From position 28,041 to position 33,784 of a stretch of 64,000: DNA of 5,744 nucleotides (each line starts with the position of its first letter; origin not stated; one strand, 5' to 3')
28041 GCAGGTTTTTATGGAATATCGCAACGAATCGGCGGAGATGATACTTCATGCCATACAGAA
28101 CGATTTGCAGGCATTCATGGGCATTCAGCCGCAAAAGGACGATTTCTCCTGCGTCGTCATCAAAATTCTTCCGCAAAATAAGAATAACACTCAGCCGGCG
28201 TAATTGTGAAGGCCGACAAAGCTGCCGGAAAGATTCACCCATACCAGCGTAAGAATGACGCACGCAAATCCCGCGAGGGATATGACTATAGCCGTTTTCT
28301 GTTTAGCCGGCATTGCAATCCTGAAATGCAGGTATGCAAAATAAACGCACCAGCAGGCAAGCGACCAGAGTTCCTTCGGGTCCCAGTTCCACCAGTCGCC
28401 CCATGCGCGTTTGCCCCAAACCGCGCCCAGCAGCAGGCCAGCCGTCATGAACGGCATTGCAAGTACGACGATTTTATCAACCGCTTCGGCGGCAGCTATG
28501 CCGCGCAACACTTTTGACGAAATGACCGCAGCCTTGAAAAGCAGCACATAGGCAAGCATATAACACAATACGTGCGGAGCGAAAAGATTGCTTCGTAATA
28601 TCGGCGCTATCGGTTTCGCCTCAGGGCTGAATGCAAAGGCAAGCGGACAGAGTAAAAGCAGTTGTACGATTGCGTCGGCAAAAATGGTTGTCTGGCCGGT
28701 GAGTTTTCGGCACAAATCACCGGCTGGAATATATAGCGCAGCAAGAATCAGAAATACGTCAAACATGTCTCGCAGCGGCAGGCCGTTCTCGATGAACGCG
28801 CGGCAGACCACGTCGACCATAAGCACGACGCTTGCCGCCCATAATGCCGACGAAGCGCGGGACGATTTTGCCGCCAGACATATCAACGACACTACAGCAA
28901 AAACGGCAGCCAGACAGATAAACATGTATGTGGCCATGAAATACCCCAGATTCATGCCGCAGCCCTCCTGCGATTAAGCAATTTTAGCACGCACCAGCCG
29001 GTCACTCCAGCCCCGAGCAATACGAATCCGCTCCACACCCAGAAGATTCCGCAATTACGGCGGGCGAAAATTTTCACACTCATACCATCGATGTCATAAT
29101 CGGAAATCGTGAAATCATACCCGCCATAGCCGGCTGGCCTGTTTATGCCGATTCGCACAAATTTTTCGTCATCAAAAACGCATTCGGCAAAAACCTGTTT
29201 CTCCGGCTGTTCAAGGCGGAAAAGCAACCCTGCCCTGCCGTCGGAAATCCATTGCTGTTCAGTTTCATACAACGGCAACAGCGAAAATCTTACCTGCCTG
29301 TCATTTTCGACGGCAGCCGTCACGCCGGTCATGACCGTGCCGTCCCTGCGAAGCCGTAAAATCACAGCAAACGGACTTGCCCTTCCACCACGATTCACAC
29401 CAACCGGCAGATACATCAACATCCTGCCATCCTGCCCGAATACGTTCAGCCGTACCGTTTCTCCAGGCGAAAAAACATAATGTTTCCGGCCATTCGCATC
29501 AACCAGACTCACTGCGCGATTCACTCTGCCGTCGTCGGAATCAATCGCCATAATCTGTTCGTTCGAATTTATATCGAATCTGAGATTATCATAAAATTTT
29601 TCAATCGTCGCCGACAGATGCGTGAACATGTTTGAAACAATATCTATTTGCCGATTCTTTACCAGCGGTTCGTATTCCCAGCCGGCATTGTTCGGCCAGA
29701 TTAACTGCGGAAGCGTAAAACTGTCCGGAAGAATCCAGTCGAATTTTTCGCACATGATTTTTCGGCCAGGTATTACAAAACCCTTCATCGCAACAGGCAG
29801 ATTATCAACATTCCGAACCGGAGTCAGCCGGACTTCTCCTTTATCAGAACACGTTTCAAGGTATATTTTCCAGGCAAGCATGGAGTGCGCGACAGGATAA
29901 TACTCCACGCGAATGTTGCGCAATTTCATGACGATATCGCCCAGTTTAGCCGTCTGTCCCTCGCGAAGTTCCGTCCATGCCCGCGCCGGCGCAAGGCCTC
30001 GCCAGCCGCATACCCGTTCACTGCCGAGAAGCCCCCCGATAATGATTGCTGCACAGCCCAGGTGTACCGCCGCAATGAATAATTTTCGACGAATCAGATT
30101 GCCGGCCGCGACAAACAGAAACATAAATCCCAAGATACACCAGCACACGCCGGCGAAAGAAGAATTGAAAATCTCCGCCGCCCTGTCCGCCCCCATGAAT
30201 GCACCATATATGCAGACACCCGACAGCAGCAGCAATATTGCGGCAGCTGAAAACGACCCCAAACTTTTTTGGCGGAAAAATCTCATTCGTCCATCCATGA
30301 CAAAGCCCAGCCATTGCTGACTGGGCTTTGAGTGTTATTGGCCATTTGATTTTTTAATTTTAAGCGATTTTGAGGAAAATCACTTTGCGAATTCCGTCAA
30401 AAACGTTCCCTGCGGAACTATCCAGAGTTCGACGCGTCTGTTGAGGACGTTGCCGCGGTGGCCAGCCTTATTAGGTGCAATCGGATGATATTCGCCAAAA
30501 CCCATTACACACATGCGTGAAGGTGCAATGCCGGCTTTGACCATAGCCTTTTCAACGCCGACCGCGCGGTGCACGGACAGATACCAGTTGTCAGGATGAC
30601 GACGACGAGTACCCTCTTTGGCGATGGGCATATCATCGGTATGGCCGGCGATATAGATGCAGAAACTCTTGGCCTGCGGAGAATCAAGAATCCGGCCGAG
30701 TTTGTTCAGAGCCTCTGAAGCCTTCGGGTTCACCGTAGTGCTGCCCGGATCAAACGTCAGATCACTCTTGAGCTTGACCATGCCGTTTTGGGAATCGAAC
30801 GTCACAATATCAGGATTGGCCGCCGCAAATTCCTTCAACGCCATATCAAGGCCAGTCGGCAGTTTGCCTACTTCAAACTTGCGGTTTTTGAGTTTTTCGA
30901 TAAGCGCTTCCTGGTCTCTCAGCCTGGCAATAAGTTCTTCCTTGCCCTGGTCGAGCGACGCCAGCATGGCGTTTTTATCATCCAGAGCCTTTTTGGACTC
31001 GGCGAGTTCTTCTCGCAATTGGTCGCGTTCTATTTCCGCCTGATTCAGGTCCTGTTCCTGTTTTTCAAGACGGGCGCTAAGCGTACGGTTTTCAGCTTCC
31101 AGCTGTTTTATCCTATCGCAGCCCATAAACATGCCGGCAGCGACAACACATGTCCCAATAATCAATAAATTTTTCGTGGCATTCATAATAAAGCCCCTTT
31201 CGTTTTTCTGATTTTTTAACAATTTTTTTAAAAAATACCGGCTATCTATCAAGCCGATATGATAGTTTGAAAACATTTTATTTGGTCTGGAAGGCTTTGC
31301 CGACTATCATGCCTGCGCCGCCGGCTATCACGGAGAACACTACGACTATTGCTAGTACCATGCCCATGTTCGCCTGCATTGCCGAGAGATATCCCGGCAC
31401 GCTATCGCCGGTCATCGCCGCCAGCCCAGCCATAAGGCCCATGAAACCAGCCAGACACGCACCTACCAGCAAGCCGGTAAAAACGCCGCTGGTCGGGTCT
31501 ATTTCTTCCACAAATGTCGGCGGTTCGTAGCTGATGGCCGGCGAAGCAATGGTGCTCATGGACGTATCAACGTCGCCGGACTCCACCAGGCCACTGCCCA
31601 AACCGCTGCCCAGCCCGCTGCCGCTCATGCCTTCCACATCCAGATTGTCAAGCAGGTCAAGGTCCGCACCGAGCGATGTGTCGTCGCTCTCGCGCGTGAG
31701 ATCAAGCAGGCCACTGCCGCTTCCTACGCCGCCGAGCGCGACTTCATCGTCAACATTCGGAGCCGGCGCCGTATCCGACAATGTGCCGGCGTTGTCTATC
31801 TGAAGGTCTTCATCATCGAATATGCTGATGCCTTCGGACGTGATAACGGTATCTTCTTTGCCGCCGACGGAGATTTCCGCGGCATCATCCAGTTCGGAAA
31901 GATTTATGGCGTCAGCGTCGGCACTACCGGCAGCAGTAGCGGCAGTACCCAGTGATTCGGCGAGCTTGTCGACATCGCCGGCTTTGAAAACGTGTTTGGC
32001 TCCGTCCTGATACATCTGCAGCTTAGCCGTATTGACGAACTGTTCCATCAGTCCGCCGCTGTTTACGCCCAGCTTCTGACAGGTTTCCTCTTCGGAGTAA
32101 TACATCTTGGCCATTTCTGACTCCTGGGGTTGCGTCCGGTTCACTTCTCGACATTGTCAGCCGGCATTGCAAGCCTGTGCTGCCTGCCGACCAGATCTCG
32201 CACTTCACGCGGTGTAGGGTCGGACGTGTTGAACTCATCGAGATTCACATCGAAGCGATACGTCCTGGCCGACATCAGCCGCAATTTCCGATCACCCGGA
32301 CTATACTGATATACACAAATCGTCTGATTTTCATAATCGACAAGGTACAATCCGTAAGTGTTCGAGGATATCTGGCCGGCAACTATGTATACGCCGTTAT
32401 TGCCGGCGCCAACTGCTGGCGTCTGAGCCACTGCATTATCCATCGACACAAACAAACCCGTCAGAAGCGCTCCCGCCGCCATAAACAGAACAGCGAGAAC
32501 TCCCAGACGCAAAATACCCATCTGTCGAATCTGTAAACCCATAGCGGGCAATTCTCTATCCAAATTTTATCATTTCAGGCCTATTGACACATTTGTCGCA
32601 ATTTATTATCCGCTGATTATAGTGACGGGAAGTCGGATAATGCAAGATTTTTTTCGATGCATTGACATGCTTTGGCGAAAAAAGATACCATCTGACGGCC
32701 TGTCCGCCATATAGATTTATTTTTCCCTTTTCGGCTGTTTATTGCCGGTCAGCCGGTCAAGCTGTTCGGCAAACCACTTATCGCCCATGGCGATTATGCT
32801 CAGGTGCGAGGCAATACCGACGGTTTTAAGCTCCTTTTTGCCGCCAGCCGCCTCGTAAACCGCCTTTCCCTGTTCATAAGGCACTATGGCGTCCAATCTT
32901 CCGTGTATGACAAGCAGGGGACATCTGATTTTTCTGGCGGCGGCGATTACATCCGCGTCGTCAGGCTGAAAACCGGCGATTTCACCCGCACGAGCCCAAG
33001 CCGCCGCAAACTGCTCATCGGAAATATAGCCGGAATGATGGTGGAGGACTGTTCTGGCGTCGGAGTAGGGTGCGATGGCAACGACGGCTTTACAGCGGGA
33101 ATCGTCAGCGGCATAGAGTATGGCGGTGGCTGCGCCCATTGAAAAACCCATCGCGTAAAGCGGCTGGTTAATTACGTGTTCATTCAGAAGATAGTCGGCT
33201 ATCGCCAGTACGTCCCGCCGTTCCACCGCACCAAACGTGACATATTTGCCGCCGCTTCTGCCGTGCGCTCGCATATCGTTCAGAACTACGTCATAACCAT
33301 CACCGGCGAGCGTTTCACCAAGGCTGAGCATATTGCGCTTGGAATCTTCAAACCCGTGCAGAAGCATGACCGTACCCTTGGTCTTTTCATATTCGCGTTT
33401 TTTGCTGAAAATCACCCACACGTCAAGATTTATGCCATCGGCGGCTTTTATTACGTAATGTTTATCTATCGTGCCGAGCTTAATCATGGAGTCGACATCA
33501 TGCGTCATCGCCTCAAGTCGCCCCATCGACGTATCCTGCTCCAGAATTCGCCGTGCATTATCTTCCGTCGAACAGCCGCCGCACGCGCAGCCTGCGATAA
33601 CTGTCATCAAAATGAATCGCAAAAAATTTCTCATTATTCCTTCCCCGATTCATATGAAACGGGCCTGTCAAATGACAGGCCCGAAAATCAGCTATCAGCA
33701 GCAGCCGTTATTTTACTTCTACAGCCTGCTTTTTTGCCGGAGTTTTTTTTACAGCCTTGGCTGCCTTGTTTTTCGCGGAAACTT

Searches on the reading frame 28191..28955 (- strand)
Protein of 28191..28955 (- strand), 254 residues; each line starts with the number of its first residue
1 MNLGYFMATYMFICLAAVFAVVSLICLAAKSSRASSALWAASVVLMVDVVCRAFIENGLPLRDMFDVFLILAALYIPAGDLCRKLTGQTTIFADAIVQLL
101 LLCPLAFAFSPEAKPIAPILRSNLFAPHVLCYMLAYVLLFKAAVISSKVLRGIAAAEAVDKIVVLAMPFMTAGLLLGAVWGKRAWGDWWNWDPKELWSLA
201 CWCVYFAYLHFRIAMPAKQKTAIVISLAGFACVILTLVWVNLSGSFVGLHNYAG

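Call 69: search_protein_families(library=pfam, proteins=[window:28191-28955:-], max_evalue=0.00001)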
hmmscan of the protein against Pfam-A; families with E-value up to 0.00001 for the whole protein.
window:28191-28955:- (254 aa): 1 family
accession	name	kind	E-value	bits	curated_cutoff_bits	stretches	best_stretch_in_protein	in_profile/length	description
PF01578.25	Cytochrom_C_asm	-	8.2e-27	94.7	29.9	1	83-244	31-208/212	Cytochrome C assembly protein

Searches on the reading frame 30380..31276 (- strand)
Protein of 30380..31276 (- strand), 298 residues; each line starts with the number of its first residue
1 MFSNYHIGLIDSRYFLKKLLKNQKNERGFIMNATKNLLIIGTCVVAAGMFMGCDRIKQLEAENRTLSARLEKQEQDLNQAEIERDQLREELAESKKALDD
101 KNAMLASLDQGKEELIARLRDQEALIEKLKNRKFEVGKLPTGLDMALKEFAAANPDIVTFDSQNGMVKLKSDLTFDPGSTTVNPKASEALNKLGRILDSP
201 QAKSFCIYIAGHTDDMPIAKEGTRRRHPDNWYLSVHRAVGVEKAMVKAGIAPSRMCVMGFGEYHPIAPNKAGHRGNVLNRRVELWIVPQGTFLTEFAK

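Call 69: search_protein_families(library=pfam, proteins=[window:30380-31276:-], max_evalue=0.00001)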
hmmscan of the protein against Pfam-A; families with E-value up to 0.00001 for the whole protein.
window:30380-31276:- (298 aa): 1 family
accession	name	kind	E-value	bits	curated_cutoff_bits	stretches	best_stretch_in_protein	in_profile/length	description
PF00691.25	OmpA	-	1.6e-17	64.1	27.2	1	174-273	1-92/98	OmpA family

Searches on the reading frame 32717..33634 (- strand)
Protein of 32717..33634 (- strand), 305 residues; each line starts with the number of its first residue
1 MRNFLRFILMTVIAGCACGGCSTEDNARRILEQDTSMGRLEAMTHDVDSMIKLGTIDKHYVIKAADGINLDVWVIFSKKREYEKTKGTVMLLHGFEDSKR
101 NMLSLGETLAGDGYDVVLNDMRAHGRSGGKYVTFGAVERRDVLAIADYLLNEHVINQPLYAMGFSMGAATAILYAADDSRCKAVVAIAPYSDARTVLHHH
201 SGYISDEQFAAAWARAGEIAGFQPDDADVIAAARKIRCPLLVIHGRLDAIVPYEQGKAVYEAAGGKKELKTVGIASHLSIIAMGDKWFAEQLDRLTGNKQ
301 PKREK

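Call 69: search_protein_families(library=pfam, proteins=[window:32717-33634:-], max_evalue=0.00001)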
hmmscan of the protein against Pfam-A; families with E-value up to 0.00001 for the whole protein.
window:32717-33634:- (305 aa): 6 families
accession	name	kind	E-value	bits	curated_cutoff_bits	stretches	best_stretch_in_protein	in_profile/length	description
PF12146.15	Hydrolase_4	-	3.5e-25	89.1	27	1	84-194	2-114/239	Serine aminopeptidase, S33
PF00561.26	Abhydrolase_1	-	2.6e-18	67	25.8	1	88-208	2-114/245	alpha/beta hydrolase fold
PF02129.25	Peptidase_S15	-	5.8e-14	52.9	23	1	100-228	46-170/262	X-Pro dipeptidyl-peptidase (S15 family)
PF00326.27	Peptidase_S9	-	3.5e-11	43.4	22.6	1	109-262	10-169/213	Prolyl oligopeptidase family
PF12697.13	Abhydrolase_6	-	4.1e-08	34.6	26.3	1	90-258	2-188/217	Alpha/beta hydrolase family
PF01738.24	DLH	-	8.2e-06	26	21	0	100-262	28-168/217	Dienelactone hydrolase family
